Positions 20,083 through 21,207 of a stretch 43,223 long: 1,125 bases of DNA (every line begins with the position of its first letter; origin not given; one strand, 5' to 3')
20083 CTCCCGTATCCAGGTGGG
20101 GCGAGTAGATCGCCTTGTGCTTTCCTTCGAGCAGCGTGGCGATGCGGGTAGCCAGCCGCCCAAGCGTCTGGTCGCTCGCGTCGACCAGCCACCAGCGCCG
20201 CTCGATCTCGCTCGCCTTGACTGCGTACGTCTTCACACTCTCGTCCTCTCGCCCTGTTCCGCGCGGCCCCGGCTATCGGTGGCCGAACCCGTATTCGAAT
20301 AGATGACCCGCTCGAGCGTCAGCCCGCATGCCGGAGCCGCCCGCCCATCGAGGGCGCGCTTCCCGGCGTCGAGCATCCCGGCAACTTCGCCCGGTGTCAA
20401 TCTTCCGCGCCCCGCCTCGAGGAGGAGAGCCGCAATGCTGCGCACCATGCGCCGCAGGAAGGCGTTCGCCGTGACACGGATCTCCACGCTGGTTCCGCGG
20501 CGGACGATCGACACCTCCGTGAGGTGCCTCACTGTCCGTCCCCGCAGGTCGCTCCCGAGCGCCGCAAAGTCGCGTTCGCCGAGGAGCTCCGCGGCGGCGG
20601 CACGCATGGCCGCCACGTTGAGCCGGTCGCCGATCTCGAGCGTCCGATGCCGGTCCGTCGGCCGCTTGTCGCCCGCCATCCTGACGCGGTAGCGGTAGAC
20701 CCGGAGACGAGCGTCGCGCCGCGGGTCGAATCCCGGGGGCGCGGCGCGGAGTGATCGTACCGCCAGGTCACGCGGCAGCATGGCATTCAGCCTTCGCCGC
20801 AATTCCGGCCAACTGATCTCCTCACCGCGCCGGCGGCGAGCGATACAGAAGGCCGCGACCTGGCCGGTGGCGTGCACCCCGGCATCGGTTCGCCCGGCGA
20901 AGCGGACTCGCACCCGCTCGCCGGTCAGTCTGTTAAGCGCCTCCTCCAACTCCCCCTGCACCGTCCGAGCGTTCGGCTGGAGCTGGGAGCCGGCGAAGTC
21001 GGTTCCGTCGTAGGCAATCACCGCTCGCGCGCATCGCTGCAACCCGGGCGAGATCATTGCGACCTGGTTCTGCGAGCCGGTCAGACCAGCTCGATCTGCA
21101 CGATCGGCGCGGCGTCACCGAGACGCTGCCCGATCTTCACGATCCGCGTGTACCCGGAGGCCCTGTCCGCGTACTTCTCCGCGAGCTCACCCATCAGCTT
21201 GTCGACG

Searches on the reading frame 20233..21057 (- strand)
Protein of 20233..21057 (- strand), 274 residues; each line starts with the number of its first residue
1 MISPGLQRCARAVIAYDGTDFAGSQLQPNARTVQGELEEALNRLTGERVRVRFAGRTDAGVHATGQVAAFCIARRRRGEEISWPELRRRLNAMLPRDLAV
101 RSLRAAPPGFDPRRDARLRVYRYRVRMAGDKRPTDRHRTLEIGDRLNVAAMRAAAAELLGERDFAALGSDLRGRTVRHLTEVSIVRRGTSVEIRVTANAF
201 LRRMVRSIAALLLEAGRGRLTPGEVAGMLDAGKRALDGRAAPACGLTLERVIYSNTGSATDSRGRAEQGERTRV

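Call 100: search_protein_families(library=pfam, proteins=[window:20233-21057:-], max_evalue=0.0001)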
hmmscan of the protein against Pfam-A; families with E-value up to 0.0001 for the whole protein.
window:20233-21057:- (274 aa): 1 family
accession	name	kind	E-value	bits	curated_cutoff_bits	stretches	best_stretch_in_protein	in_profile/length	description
PF01416.25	PseudoU_synth_1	-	3.9e-33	114.6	23.3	2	154-254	1-108/108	tRNA pseudouridine synthase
